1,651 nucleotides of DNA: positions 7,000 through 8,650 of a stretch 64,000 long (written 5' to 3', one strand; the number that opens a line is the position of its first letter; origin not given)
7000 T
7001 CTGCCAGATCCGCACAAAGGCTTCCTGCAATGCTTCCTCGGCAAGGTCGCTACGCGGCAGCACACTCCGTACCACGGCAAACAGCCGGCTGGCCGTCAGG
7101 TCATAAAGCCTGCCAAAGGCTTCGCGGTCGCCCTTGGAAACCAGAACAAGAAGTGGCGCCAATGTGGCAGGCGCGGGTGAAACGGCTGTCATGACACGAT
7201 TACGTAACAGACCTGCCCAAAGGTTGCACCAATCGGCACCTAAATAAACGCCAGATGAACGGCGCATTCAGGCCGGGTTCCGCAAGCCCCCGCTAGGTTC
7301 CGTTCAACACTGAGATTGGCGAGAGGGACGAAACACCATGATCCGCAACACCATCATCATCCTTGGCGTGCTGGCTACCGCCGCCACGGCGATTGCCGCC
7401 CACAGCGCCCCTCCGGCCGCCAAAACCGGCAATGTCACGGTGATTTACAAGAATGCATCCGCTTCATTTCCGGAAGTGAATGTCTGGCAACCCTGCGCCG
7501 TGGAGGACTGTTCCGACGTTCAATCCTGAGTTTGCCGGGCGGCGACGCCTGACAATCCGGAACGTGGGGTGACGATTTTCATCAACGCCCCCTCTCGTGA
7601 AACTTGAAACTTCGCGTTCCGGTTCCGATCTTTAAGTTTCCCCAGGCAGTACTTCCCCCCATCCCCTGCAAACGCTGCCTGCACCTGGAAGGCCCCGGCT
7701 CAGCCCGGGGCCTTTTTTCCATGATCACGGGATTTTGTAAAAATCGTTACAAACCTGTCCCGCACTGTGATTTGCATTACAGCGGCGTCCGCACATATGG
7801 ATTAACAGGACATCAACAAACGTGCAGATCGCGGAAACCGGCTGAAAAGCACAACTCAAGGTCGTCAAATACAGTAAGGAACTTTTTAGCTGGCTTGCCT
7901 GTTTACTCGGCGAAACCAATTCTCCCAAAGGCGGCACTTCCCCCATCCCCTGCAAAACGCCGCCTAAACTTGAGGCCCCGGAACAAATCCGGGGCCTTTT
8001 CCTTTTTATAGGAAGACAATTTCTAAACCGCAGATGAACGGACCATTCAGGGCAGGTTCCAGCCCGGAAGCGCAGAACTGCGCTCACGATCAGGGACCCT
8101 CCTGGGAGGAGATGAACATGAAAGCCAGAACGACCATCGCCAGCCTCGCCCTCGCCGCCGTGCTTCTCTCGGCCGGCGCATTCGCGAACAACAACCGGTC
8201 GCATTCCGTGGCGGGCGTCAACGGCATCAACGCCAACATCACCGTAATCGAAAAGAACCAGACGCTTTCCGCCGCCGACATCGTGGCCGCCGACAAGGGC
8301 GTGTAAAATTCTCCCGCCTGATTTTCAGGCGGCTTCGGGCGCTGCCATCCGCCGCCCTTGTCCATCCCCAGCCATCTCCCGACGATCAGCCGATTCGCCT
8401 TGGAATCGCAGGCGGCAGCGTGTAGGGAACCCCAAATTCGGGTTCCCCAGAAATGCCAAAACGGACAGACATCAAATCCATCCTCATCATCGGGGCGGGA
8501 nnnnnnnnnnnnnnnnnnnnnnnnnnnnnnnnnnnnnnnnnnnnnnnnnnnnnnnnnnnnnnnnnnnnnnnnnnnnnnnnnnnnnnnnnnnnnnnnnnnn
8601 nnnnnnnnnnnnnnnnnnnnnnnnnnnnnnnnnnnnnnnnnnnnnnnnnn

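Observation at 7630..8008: Two tandem hairpin+terminator elements with a conserved 23-nt C-rich loop and compensatory stem changes: candidate paralogous sRNAs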

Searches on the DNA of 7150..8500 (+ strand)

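Call 4: search_rna_families(source=window, start=7150, end=8500, threshold=evalue, max_evalue=10, show_alignments=4)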
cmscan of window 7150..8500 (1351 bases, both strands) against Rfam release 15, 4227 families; matches with E-value up to 10: 14.
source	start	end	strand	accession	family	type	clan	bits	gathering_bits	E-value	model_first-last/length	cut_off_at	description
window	7945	8011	+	RF00519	suhB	Gene; sRNA;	CL00108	22.1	41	0.073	1-77/77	no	Makes More Granules Regulator RNA (mmgR)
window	7654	7740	+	RF02837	anti-hemB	Gene; sRNA;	-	21.6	49.5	0.025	1-81/81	no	Burkholderia RNA 7 (anti-hemB)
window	7920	8007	+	RF02353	BjrC68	Gene; sRNA;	-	19.2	39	0.042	1-82/82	no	Bradyrhizobiaceae sRNA BjrC68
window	7686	7717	+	RF01791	F6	Gene; sRNA;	-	18.4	46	3.3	1-57/57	no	F6 TB sRNA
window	8424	8448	-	RF04269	mir-373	Gene; miRNA;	-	17.7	69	3.8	1-69/69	no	mir-373 microRNA precursor family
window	7661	7718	+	RF02784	SorX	Gene; sRNA;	-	17.5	46.6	0.35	1-73/73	no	Singlet oxygen resistance RNA X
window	7689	7714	-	RF03582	mir-m22-1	Gene; miRNA;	-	17.4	80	9.7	1-67/67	no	mir-m22-1 microRNA precursor family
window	7602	7718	+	RF02345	ar15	Gene; sRNA;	CL00108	15.3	40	3.6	1-112/112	no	Alphaproteobacterial ar15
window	7635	7719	+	RF02278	Betaproteobacteria_toxic_sRNA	Gene; sRNA;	-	14.9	50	6.4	1-64/64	no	Betaproteobacteria toxic small RNA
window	7688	7792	-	RF02601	BASRCI337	Gene; sRNA;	-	14.4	229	1.1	1-191/191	no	Brucella sRNA CI337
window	7403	7492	+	RF01973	H19_2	Gene; lncRNA;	-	14.1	50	1.2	1-69/69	no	H19 conserved region 2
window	7689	7714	+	RF02225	sX6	Gene; sRNA;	-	13.7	40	0.64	295-320/342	no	Proteobacterial sRNA sX6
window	7625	7722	-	RF00516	ylbH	Cis-reg; leader;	-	13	50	8.5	1-122/122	no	ylbH leader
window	7351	7548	+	RF01452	S_pombe_snR99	Gene; snRNA; snoRNA; HACA-box;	-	12.2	90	9.5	1-185/185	no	small nucleolar RNA snR99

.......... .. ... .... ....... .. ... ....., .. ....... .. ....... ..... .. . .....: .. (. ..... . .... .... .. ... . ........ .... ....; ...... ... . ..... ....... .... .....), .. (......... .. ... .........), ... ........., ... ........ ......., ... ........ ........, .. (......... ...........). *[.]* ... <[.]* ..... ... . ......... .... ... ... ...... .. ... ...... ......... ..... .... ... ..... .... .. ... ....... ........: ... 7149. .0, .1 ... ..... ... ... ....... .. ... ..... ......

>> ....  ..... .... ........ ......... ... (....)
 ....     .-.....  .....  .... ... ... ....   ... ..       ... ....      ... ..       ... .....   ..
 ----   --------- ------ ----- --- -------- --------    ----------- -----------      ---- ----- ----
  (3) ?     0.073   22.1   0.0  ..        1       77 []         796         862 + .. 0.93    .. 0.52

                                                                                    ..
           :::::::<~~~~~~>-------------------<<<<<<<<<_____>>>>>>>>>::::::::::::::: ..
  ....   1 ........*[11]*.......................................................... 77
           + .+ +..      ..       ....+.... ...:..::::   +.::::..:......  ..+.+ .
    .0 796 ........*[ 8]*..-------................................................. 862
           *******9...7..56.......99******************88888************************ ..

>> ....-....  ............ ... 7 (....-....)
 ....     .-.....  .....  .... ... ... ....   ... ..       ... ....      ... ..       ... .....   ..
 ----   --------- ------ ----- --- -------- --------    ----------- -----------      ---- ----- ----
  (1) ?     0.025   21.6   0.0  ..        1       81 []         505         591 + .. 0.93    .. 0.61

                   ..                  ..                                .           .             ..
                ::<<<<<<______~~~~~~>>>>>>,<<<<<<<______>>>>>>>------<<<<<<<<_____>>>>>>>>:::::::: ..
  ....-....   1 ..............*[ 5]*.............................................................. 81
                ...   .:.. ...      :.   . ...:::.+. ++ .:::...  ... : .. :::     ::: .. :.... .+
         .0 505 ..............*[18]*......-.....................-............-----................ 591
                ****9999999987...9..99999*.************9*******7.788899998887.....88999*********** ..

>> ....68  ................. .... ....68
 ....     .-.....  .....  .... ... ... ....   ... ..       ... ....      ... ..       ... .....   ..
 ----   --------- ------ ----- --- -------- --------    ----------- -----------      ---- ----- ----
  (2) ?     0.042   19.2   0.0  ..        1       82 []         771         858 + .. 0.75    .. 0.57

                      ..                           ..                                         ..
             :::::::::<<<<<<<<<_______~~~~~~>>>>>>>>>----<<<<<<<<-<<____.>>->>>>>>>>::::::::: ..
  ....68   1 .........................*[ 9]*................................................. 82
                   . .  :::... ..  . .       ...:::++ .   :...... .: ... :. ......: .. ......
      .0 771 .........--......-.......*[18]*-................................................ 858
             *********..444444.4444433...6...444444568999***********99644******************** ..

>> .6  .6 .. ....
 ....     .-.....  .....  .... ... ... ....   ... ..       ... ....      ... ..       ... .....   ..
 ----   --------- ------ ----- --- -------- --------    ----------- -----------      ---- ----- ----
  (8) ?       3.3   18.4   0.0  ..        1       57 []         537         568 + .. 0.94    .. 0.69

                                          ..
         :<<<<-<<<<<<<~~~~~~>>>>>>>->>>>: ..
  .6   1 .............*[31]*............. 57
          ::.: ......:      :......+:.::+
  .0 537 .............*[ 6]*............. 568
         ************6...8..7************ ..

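Call 51: build_rna_model(alignment_id=A1, structure=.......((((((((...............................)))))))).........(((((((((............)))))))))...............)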
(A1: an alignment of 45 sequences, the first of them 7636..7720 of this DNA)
Model R1 built from alignment A1 (45 sequences, 108 columns); structure: as given.
model positions 88; base pairs 17; branch points 1; effective number of sequences 2.27; information 0.647 bits per position. Calibrated on 0.2 Mb of random sequence (short: E-values are rough).
structure used (alignment columns):
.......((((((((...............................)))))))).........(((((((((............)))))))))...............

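Call 52: search_with_rna_model(model_id=R1, source=window, max_evalue=10, filters=default)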
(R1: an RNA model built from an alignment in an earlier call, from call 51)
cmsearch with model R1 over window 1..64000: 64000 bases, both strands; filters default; matches with E-value up to 10: 11.
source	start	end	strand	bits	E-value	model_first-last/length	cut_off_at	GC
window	7636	7721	+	90.1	1.1e-21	1-88/88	no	0.65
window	7921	8005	+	77.2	2.4e-18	1-88/88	no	0.59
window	7965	8017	-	23.6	0.00019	1-88/88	no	0.47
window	26160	26234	-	19.5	0.0022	1-88/88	no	0.59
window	54249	54358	+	18.4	0.0042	1-88/88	no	0.49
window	21120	21175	+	16.8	0.011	1-88/88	no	0.59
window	54319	54384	-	15.5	0.024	1-88/88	no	0.44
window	7690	7715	-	15.2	0.029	54-80/88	no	0.77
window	63473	63541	-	14.3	0.048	1-88/88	no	0.64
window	4319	4392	+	11.1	0.34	1-88/88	no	0.66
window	16347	16430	+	9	1.1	1-88/88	no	0.74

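Call 53: search_with_rna_model(model_id=R1, sources=[L001, L004, L005, L007, L009, L010, L017, L018, L022, L023, L028, L033, L038, L042, L045, L048, L053, L054, L057, L058, L059, L063, L067, L069, L071, L072, L074, L079, L081, L083, L084, L087, L092, L093, L094, L095, L097, L100, L110, L115, L119, L123], max_evalue=0.1, make_alignment=true)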
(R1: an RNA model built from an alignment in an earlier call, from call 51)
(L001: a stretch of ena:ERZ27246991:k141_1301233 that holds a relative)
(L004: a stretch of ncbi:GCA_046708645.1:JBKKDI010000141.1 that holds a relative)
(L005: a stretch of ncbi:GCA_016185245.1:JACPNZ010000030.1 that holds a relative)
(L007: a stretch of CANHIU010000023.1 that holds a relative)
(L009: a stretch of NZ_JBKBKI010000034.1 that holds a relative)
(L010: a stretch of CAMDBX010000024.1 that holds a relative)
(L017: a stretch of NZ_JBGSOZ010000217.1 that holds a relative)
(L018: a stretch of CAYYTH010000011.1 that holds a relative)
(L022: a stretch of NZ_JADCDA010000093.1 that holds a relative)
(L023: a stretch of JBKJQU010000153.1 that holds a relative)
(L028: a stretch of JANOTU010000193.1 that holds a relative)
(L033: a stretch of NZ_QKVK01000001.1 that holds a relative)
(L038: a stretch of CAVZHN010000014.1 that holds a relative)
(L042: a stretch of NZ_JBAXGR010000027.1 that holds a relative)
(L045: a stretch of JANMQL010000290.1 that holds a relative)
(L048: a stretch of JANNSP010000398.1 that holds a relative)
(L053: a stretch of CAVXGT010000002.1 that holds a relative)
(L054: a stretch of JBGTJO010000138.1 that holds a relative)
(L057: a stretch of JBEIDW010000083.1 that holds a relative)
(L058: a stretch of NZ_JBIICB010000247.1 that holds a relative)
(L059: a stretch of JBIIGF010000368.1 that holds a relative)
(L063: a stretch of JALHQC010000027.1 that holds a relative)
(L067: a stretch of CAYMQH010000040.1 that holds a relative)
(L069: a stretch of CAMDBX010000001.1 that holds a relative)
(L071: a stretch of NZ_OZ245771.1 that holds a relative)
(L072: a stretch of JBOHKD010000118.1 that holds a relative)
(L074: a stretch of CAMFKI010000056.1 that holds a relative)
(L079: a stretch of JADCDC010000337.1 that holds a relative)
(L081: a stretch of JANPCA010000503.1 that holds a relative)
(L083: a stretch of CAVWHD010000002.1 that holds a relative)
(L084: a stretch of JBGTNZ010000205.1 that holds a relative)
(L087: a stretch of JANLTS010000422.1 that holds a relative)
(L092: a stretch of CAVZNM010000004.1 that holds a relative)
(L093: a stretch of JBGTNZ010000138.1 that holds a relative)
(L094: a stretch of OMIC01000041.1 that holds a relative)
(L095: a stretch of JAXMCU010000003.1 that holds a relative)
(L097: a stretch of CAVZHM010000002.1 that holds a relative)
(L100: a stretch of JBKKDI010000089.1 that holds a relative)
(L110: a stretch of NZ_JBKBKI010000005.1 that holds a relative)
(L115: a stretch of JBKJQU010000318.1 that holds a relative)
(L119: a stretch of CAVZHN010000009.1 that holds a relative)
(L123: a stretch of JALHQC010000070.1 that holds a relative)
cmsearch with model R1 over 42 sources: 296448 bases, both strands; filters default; matches with E-value up to 0.1: 85.
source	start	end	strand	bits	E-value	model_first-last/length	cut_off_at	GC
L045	3600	3685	-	97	7.8e-23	1-88/88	no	0.58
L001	3470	3556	-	94.1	4.6e-22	1-88/88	no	0.64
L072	4558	4643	+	93.5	6.7e-22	1-88/88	no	0.6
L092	4857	4943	-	93.1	8.2e-22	1-88/88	no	0.55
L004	3440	3525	-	90.9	3.1e-21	1-88/88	no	0.6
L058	632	716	+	90.2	4.8e-21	1-88/88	no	0.56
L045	4101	4187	-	88.8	1.1e-20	1-88/88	no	0.6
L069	703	791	+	88.6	1.2e-20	1-88/88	no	0.7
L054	661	748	+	88.2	1.5e-20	1-88/88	no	0.55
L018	3854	3943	-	86.7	3.8e-20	1-88/88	no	0.7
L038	6861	6947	-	86.3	4.7e-20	1-88/88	no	0.6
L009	7105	7189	+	86.2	5.1e-20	1-88/88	no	0.62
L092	5273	5359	-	85.5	7.8e-20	1-88/88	no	0.57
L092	5366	5453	-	84.8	1.2e-19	1-88/88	no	0.56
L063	1091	1174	-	84.1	1.8e-19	1-88/88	no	0.63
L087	842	928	+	82.7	4.1e-19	1-88/88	no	0.63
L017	810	895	-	82.5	4.5e-19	1-88/88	no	0.64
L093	4801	4886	+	81.7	7.5e-19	1-88/88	no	0.58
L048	2015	2097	-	81.3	9.4e-19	1-88/88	no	0.61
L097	1824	1906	+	81.1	1.1e-18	1-88/88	no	0.6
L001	3186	3271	-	80.1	2e-18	1-88/88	no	0.59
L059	1583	1670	-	79.9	2.2e-18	1-88/88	no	0.57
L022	543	632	-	79.9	2.2e-18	1-88/88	no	0.61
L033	4096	4185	+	79.8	2.3e-18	1-88/88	no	0.63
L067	4041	4128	+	79.6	2.6e-18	1-88/88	no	0.57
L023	3852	3936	-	79.4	2.9e-18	1-88/88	no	0.65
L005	3493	3580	-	79.3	3.2e-18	1-88/88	no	0.62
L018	4270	4359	-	78.9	3.9e-18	1-88/88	no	0.61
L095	5674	5758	-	78.9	4.1e-18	1-88/88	no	0.58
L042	5481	5570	-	78.3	5.8e-18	1-88/88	no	0.6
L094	4596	4682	-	75.4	3.2e-17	1-88/88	no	0.63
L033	4497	4587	+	74.9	4.4e-17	1-88/88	no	0.68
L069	302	391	+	74.4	5.7e-17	1-88/88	no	0.61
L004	3091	3174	-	73.8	8.6e-17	1-88/88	no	0.6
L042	5077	5169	-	70.1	7.5e-16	1-88/88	no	0.66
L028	1881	1966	+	70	8.2e-16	1-88/88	no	0.58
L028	2297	2376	+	69.8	9.3e-16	1-88/88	no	0.57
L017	360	441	-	69.6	1e-15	1-88/88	no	0.62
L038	3477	3557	-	66.1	8.5e-15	1-88/88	no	0.64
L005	3082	3159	-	65.4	1.2e-14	1-88/88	no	0.71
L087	1318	1399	+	65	1.6e-14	1-88/88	no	0.67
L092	3296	3376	-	56.9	2e-12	1-88/88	no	0.69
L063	651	732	-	56.3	3e-12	1-88/88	no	0.67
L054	1018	1101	+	55.9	3.8e-12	1-88/88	no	0.69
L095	4828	4910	-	55.5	4.7e-12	1-88/88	no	0.71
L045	3462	3539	-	53.3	1.7e-11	1-88/88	no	0.63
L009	7557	7640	+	52.9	2.2e-11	1-88/88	no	0.71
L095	5269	5349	-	52.4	3.1e-11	1-88/88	no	0.72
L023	3391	3470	-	41.5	2e-08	1-88/88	no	0.61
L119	2522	2614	-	41.1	2.6e-08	1-88/88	no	0.63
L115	3055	3161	+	27.9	6.9e-05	1-88/88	no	0.62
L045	3562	3638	+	26.5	0.00015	1-88/88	no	0.71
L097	7749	7829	+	25.8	0.00023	1-88/88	no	0.6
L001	3174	3226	+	22.8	0.0014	1-88/88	no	0.49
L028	1927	1994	-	21.9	0.0025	1-88/88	no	0.49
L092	4850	4895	+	21.1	0.0039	1-88/88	no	0.5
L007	7822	7843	-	21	0.0041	18-39/88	no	0.64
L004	3066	3126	+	19.8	0.0083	1-88/88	no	0.51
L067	4085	4143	-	19.7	0.0091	1-88/88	no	0.54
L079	6474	6496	-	19.3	0.012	17-39/88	no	0.65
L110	1769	1788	+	19.2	0.012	20-39/88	no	0.7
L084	2179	2198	+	19.2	0.012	20-39/88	no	0.7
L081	1344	1363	-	19.2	0.012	20-39/88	no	0.7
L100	4104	4123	-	19.2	0.012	20-39/88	no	0.7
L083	3715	3734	-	19.2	0.012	20-39/88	no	0.7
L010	871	889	+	19.1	0.013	21-39/88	no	0.68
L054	1064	1149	-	19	0.014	1-88/88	no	0.59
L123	149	168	+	18.9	0.015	20-39/88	no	0.65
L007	5928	5946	-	18.7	0.016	21-39/88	no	0.63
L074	6913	6931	-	18.7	0.016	21-39/88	no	0.63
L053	5557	5578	-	18.6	0.018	18-39/88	no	0.59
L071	4630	4650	+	18.5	0.018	19-39/88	no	0.62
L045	4107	4131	+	17.9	0.027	54-80/88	no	0.68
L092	5279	5304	+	17.8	0.028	54-80/88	no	0.65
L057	1144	1161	+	17.8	0.028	22-39/88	no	0.67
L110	3596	3613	+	17.8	0.028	22-39/88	no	0.67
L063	660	682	+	17.5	0.034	57-79/88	no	0.83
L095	5680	5706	+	17.4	0.036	54-80/88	no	0.63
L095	5275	5299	+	17.1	0.043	54-80/88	no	0.8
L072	4604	4665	-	17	0.046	1-88/88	no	0.56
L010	2895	2923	+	16.8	0.052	14-41/88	no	0.62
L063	1041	1131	+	16.6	0.056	1-88/88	no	0.53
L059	1552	1626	+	16.4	0.064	1-88/88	no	0.56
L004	3410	3479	+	16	0.083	1-88/88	no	0.51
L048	2021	2045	+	15.9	0.086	54-80/88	no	0.56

Alignment A3: 85 matches aligned to the model, 152 columns, each read 5' to 3' on its own strand. Consensus structure (alignment columns), stored with it:
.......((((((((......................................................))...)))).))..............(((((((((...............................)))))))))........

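Call 63: search_with_rna_model(model_id=R1, sources=[L205, L206], max_evalue=1, show_alignments=2)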
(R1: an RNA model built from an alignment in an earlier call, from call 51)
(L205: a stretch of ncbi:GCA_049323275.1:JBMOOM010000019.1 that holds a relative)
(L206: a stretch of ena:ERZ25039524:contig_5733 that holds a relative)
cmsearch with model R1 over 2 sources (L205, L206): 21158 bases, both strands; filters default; matches with E-value up to 1: 1.
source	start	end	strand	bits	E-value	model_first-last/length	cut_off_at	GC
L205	4636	4715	-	32.6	2.8e-07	1-88/88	no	0.65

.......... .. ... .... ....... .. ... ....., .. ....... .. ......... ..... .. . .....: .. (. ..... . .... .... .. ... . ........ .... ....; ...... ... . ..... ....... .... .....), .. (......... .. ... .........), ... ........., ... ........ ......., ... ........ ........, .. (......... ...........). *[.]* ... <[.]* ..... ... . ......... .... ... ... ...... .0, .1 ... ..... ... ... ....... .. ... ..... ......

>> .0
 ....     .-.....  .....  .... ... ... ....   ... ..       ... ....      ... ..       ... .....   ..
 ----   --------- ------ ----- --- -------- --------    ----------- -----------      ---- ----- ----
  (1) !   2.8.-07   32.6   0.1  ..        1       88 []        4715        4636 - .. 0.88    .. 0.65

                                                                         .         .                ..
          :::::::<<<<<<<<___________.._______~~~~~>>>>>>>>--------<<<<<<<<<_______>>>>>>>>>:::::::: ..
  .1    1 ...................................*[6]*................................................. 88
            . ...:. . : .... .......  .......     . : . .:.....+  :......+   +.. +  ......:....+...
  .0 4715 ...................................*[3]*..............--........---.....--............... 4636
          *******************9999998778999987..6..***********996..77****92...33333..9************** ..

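Call 82: search_with_rna_model(model_id=R1, sources=[L207, L208], max_evalue=1, show_alignments=3)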
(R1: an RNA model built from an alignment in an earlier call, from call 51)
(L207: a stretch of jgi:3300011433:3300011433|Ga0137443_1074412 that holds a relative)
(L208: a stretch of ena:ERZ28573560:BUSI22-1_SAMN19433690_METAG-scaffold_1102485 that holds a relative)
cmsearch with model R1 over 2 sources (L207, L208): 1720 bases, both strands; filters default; matches with E-value up to 1: 2.
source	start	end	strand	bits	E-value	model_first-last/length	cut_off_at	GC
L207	701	774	+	55.8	2.3e-14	1-88/88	no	0.62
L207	737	822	-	20.5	3.3e-05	1-88/88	no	0.57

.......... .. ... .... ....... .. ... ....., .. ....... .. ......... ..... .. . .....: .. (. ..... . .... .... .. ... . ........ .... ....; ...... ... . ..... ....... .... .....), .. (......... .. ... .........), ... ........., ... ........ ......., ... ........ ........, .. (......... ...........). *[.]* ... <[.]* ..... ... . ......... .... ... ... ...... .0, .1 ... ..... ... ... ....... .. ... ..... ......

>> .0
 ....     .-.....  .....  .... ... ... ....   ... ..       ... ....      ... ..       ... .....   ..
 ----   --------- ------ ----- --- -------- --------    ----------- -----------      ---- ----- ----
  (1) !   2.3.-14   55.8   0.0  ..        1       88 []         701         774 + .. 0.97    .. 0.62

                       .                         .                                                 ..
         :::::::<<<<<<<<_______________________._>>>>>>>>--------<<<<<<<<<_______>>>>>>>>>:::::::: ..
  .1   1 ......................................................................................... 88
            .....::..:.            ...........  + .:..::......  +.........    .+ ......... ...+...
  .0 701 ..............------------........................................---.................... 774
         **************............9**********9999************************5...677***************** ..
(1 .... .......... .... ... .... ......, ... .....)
